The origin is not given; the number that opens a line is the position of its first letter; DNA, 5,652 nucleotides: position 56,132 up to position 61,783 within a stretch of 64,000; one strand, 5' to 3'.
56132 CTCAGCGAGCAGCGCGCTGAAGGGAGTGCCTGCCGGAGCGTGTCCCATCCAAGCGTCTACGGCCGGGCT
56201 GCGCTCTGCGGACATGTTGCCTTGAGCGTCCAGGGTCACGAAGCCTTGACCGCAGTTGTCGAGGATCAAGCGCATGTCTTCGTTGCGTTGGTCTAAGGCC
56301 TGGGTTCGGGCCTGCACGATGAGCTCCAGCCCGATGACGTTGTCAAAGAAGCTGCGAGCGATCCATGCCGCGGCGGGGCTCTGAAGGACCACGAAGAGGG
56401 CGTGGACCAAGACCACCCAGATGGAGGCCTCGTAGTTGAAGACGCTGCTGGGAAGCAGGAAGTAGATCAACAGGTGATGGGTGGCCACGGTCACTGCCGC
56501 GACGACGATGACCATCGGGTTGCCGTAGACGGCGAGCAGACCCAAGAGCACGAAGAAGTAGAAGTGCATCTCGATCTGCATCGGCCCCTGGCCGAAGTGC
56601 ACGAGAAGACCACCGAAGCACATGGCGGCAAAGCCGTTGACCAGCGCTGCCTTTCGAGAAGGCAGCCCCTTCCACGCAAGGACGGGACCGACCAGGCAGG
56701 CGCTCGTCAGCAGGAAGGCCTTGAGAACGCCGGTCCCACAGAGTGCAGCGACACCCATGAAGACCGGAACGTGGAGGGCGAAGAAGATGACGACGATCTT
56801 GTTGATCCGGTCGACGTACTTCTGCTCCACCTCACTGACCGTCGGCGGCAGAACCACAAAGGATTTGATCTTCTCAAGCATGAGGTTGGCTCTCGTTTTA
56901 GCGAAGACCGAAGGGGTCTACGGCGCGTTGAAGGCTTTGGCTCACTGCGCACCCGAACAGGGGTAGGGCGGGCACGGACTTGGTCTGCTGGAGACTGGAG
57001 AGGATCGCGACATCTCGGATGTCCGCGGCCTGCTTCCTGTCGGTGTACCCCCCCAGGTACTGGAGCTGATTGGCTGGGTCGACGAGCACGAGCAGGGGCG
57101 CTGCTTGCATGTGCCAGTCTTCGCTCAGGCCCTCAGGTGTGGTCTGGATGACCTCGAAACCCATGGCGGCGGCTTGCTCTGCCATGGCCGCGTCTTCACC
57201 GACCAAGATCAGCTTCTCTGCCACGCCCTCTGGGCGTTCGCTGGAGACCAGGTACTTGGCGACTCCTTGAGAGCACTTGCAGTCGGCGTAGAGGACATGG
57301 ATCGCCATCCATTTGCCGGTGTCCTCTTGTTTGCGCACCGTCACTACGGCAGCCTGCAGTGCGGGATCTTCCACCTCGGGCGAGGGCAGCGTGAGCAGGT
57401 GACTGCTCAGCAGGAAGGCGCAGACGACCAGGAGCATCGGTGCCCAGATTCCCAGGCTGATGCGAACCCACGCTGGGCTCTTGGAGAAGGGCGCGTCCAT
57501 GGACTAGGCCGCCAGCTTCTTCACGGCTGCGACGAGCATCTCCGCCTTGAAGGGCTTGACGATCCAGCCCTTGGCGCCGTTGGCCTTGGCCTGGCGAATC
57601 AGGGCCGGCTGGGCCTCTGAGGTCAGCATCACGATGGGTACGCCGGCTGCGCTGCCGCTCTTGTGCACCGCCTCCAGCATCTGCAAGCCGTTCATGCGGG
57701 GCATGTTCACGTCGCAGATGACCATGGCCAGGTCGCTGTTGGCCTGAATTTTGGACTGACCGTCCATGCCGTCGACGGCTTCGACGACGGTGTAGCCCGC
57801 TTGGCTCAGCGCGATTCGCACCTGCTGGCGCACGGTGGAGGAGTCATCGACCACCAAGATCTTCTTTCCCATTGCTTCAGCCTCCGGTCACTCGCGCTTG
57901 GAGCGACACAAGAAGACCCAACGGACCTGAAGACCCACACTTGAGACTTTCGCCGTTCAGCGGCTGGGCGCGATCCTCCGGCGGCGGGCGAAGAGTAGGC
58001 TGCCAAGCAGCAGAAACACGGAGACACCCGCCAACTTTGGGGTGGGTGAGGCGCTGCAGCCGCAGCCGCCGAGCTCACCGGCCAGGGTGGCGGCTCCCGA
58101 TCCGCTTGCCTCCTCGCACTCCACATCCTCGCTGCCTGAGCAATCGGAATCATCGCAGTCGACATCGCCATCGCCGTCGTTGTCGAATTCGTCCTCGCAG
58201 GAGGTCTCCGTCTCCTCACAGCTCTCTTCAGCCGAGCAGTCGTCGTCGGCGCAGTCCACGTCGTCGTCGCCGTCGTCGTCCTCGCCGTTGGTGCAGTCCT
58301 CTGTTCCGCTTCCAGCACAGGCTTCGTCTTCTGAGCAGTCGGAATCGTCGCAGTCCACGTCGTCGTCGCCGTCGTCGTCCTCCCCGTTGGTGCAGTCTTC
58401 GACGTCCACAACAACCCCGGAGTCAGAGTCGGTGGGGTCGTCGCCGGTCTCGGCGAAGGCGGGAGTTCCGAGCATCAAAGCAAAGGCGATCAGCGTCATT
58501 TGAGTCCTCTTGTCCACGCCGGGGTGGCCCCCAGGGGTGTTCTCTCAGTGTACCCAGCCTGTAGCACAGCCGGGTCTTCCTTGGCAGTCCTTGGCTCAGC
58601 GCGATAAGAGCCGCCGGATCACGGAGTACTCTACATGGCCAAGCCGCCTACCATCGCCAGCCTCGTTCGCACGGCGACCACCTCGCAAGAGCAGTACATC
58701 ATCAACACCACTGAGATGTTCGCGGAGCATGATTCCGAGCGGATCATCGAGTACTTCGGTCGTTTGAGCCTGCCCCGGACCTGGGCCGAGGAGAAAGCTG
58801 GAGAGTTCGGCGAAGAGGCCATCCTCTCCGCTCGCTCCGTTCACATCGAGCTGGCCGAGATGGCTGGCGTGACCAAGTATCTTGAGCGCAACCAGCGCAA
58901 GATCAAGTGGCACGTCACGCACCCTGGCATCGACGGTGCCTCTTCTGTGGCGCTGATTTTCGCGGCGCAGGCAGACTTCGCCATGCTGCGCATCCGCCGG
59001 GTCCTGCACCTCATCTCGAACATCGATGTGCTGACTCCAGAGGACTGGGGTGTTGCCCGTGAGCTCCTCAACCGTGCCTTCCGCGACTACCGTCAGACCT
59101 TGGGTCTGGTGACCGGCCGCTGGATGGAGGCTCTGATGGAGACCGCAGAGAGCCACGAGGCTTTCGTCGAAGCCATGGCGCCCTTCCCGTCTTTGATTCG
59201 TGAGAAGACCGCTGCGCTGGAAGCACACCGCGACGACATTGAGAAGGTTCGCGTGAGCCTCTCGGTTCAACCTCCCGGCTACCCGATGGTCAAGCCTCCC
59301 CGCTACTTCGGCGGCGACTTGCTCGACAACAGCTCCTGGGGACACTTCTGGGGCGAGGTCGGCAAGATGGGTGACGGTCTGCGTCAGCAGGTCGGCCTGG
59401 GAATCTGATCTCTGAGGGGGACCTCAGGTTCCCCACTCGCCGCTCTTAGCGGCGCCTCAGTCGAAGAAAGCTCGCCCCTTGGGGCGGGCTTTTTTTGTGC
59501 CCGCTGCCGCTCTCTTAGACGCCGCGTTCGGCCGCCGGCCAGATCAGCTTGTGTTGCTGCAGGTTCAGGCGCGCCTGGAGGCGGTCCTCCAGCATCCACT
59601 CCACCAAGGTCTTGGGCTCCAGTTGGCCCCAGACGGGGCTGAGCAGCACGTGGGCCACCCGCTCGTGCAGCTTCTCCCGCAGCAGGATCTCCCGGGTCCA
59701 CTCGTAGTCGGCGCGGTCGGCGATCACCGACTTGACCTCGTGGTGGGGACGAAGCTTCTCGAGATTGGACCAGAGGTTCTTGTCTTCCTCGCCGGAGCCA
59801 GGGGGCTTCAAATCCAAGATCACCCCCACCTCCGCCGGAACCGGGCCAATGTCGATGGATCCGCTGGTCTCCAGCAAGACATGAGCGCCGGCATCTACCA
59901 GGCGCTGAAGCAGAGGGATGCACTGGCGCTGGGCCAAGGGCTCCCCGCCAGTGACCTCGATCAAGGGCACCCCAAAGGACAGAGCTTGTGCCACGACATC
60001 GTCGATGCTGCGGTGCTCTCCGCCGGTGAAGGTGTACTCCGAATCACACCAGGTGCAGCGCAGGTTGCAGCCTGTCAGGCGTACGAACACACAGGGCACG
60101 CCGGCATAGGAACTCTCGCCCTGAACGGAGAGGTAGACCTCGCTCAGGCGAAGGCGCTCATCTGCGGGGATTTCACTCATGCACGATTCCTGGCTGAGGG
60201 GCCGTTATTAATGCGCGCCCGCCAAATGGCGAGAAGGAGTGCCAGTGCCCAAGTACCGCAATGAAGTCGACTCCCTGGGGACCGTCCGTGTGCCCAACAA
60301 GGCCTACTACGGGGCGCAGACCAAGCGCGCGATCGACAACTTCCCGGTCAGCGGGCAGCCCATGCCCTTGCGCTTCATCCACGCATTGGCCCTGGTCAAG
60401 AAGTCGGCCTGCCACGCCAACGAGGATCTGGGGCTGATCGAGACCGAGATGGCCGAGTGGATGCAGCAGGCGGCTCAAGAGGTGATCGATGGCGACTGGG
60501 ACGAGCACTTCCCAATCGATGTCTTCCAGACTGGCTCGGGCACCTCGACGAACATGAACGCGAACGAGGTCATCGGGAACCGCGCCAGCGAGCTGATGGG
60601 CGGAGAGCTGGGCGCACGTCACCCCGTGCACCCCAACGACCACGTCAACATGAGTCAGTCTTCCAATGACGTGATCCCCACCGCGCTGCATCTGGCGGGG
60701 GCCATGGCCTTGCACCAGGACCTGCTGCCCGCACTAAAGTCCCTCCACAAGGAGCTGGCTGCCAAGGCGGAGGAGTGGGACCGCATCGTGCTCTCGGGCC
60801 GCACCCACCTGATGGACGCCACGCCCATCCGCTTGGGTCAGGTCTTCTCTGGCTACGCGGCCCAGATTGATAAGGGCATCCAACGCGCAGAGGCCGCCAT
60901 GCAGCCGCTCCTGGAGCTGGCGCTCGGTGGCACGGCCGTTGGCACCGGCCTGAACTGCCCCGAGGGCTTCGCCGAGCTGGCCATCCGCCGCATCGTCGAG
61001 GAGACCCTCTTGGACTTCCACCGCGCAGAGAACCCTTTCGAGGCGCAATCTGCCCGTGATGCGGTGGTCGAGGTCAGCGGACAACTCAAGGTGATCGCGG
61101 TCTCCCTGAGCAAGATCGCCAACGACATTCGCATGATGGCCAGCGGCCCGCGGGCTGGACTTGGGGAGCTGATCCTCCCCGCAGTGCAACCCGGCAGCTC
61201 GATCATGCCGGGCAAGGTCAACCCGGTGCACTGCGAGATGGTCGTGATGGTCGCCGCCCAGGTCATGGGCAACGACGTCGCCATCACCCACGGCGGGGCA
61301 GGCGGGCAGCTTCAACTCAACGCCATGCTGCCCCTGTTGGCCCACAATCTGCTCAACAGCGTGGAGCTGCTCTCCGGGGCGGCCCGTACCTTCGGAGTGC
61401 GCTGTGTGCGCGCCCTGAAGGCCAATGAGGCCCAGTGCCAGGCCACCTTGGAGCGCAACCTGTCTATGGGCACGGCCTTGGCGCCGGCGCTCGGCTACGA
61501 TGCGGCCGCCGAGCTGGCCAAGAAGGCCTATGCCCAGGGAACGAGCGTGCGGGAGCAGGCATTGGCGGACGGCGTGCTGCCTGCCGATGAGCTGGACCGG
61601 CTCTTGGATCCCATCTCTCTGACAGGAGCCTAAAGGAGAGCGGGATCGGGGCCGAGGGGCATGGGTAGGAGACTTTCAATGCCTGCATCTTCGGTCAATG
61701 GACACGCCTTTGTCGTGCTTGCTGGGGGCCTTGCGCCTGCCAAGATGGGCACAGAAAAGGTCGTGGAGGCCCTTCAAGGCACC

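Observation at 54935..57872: Three-gene signalling module: CheY + membrane CxC thioredoxin-like protein + membrane-bound CheA-like kinase lacking CheW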

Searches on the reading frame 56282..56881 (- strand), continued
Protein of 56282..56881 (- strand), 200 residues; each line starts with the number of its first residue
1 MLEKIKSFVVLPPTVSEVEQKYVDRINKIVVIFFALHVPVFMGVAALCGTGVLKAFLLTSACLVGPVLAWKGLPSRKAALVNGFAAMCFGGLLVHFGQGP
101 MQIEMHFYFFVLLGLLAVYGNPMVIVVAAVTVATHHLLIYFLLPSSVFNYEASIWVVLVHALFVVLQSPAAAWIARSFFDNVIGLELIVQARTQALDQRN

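Call 82: search_protein_families(library=pfam, proteins=[P0163, P0185, P0189, P0194, P0212, P0215, P0230, P0202, P0164, P0257], max_evalue=0.001)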
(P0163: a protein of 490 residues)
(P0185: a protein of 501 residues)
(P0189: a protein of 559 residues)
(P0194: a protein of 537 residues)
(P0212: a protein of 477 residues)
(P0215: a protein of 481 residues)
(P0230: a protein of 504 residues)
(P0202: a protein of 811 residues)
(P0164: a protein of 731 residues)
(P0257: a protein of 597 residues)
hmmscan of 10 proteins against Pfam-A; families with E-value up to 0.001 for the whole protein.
P0163 (490 aa): 2 families
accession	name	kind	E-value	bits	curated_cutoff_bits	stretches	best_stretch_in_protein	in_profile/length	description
PF01627.28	Hpt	-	1.8e-11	44.5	24.6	1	345-401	4-60/84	Hpt domain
PF08448.16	PAS_4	-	0.00061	20.4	23.1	0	207-318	1-109/110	PAS fold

P0185 (501 aa): 1 family
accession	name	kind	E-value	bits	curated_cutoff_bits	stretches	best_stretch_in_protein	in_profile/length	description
PF02518.31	HATPase_c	-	6.2e-17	62.5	26.4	1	378-487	2-110/111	Histidine kinase-, DNA gyrase B-, and HSP90-like ATPase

P0189 (559 aa): 1 family
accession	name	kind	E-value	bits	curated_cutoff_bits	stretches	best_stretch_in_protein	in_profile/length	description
PF01627.28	Hpt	-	7.3e-09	36.2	24.6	1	348-421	6-82/84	Hpt domain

P0194 (537 aa): 2 families
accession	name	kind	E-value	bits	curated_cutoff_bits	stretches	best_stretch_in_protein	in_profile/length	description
PF00015.26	MCPsignal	-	1.5e-38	132.8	34.6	1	316-498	3-171/172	Methyl-accepting chemotaxis protein (MCP) signalling domain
PF03915.18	AIP3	-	3.7e-05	23.5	31.6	1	235-515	73-344/406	Actin interacting protein 3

P0212 (477 aa): 1 family
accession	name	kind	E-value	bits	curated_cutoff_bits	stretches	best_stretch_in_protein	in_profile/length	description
PF00015.26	MCPsignal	-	5.8e-42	143.9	34.6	1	257-410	2-169/172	Methyl-accepting chemotaxis protein (MCP) signalling domain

P0215 (481 aa): 1 family
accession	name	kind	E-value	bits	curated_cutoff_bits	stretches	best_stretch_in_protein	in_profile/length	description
PF00015.26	MCPsignal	-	1e-42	146.4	34.6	1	262-416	3-171/172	Methyl-accepting chemotaxis protein (MCP) signalling domain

P0230 (504 aa): 1 family
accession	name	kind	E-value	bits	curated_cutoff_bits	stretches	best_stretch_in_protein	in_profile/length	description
PF00015.26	MCPsignal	-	5.8e-41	140.6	34.6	1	263-425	2-164/172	Methyl-accepting chemotaxis protein (MCP) signalling domain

P0202 (811 aa): 4 families
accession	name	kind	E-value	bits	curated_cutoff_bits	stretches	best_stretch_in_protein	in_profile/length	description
PF00015.26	MCPsignal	-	1.4e-52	178.5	34.6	1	549-706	1-172/172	Methyl-accepting chemotaxis protein (MCP) signalling domain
PF18947.5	HAMP_2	-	1.3e-12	47.9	24.3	1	427-485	8-65/67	HAMP domain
PF00672.30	HAMP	-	7e-06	26.7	25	0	440-485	6-51/53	HAMP domain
PF00989.32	PAS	-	0.0002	21.8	22.6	0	298-387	6-88/113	PAS fold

P0164 (731 aa): 2 families
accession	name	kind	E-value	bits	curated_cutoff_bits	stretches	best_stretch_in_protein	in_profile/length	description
PF01627.28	Hpt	-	3.2e-09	37.3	24.6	1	379-441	5-65/84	Hpt domain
PF02518.31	HATPase_c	-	7.3e-08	33.3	26.4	1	557-697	8-110/111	Histidine kinase-, DNA gyrase B-, and HSP90-like ATPase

P0257 (597 aa): 2 families
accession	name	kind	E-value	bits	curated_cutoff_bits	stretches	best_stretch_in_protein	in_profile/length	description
PF02518.31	HATPase_c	-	3.5e-13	50.4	26.4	1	444-575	6-110/111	Histidine kinase-, DNA gyrase B-, and HSP90-like ATPase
PF01627.28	Hpt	-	1.6e-10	41.5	24.6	1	271-330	5-67/84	Hpt domain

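Call 94: search_dna_similar(query=window:56282-56881:-, collection=plasmids, mode=protein, max_evalue=0.001, max_rows=30)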
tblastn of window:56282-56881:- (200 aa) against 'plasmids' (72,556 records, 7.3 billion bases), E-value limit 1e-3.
Records with a match: 9; places in all: 9; records where one place covers at least 80% of the query: 3.
Best place of each record, by identity: <60% 9.
By first word of the organism name: Rhizobium 4; Komagataeibacter 2; Paracoccus 1; Novosphingobium 1; Halobaculum 1.
By predicted mobility (MOB-suite, as given by PLSDB): non-mobilizable 6; mobilizable 2; conjugative 1.
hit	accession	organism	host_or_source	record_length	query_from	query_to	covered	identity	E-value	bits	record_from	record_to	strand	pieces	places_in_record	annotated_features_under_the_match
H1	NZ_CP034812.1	Paracoccus sp. Arc7-R13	-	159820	14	200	94%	28.4%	5e-7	56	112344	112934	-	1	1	methyl-accepting chemotaxis protein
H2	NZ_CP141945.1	Novosphingobium sp. RL4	Rheum palmatum L.,Single ...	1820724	20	200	91%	28.5%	6e-5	50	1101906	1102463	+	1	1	none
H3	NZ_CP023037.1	Komagataeibacter saccharivorans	vinegar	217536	21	178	79%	32.0%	2e-8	61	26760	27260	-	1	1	methyl-accepting chemotaxis protein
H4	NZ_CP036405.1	Komagataeibacter saccharivorans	whole organism,fruit fly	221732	21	178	79%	32.0%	2e-8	61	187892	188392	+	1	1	methyl-accepting chemotaxis protein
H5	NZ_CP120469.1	Halobaculum limi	cell culture,sediment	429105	3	165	82%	28.2%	1e-5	52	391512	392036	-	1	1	methyl-accepting chemotaxis protein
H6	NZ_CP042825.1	Rhizobium sp. WL3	Wheat,phyllosphere swab,leaves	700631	56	168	56%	33.9%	2e-5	51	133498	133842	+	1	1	methyl-accepting chemotaxis protein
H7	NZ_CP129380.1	Rhizobium sp. SSA_523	single cell,Sea water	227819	56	168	56%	33.9%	6e-5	50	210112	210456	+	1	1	methyl-accepting chemotaxis protein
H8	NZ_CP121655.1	Rhizobium sp. CB3171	Calliandra calothyrsus,cell culture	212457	96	200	53%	30.9%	2e-5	52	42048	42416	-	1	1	none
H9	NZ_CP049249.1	Rhizobium rhizoryzae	cell culture,soil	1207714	96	168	37%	35.6%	5e-4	47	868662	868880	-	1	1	none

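Call 95: get_annotated_region(hit=H5, flank=4000)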
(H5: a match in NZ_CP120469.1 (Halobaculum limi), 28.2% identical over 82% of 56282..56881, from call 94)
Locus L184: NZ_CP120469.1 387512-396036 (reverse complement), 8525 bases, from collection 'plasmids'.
description: Halobaculum sp. YSMS11 plasmid unnamed, complete sequence
organism: Halobaculum limi (NCBI taxid 3031916)
taxonomy: Archaea; Euryarchaeota; Halobacteria; Halobacteriales; Haloferacaceae; Halobaculum; Halobaculum limi
host: -; source: cell culture,sediment; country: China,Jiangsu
typing (MOB-suite, as given by PLSDB): non-mobilizable
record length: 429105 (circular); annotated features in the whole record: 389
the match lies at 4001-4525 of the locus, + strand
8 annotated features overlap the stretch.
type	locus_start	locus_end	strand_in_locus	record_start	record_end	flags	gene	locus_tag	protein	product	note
CDS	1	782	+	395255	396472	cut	-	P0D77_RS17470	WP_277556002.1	TIGR04347 family pseudo-SAM/SPASM protein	-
CDS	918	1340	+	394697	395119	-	-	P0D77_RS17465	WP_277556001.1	MoaD/ThiS family protein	-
CDS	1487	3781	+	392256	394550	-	-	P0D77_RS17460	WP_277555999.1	cbb3-type cytochrome c oxidase subunit I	GO:0009060 - aerobic respiration [Evidence IEA]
CDS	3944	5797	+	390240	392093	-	-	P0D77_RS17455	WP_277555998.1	methyl-accepting chemotaxis protein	-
CDS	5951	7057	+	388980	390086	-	nirK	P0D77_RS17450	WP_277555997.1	copper-containing nitrite reductase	GO:0008152 - metabolic process [Evidence IEA]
CDS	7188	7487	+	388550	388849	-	-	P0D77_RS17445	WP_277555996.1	CGCGG family rSAM-modified RiPP protein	-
CDS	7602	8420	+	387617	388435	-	-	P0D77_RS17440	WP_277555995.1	heme-copper oxidase subunit III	-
CDS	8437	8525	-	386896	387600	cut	-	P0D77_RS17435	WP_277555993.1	hypothetical protein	-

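Call 96: get_annotated_region(hit=H1, flank=4000)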
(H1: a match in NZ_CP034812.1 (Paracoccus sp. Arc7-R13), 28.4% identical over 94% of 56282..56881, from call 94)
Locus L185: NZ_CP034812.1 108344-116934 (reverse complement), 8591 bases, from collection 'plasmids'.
description: Paracoccus sp. Arc7-R13 plasmid unnamed3, complete sequence
organism: Paracoccus sp. Arc7-R13 (NCBI taxid 2500532)
taxonomy: Bacteria; Pseudomonadota; Alphaproteobacteria; Rhodobacterales; Paracoccaceae; Paracoccus; Paracoccus sp. Arc7-R13
host: -; source: -; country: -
typing (MOB-suite, as given by PLSDB): mobilizable; replicon rep_cluster_579; relaxase MOBP
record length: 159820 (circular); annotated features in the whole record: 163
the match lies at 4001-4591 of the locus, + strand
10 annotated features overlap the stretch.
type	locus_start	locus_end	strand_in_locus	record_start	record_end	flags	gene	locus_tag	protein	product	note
CDS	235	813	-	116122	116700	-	-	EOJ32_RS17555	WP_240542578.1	CBS domain-containing protein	-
CDS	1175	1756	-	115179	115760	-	-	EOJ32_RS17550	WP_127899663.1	hypothetical protein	-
CDS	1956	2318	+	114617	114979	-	-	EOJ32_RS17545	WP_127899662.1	hypothetical protein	-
CDS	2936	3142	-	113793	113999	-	-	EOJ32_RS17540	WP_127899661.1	hypothetical protein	-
CDS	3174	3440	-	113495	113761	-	-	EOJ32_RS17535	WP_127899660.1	hypothetical protein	-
CDS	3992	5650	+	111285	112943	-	-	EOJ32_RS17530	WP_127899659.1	methyl-accepting chemotaxis protein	GO:0006935 - chemotaxis [Evidence IEA]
CDS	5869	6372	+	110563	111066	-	-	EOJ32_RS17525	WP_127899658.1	GAF domain-containing protein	-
CDS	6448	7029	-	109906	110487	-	-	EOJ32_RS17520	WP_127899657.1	histidine phosphatase family protein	-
CDS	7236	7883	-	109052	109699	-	-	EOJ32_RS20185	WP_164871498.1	TetR/AcrR family transcriptional regulator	-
CDS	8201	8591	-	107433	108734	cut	-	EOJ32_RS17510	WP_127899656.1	DUF2382 domain-containing protein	-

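Call 97: get_annotated_region(hit=H3, flank=4000)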
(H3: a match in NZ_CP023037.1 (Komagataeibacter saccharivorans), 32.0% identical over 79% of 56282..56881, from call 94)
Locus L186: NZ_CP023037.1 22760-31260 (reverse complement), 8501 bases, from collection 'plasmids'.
description: Komagataeibacter saccharivorans strain CV1 plasmid unnamed1, complete sequence
organism: Komagataeibacter saccharivorans (NCBI taxid 265959)
taxonomy: Bacteria; Pseudomonadota; Alphaproteobacteria; Rhodospirillales; Acetobacteraceae; Komagataeibacter; Komagataeibacter saccharivorans
host: -; source: vinegar; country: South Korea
typing (MOB-suite, as given by PLSDB): non-mobilizable
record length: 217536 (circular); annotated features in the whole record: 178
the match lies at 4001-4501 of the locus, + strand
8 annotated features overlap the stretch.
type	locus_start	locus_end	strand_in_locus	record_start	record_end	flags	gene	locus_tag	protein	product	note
CDS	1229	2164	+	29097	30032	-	-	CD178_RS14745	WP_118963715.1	ketopantoate reductase family protein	-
CDS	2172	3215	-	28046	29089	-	-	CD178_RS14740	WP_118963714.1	hypothetical protein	-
CDS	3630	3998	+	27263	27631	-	-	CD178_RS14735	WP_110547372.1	hypothetical protein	-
CDS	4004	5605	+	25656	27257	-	-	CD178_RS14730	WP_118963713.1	methyl-accepting chemotaxis protein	GO:0007165 - signal transduction [Evidence IEA]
CDS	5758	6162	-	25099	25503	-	-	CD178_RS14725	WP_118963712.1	hypothetical protein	-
CDS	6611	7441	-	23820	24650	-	-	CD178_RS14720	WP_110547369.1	FTR1 family protein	GO:0034755 - iron ion transmembrane transport [Evidence IEA]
CDS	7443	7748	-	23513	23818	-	-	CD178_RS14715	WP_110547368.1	cupredoxin domain-containing protein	-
CDS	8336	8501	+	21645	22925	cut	-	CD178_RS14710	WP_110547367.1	acyl-CoA dehydrogenase family protein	-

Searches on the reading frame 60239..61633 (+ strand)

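Call 8: search_protein_families(library=pfam, proteins=[window:60239-61633:+], max_evalue=0.01)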
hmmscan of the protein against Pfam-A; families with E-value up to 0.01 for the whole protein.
window:60239-61633:+ (464 aa): 2 families
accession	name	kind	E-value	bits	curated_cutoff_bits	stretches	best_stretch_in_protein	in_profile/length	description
PF00206.25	Lyase_1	-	2.2e-99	333.3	27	1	14-344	1-312/312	Lyase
PF10415.14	FumaraseC_C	-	3.6e-18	66.2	32.5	1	412-462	3-53/54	Fumarase C C-terminus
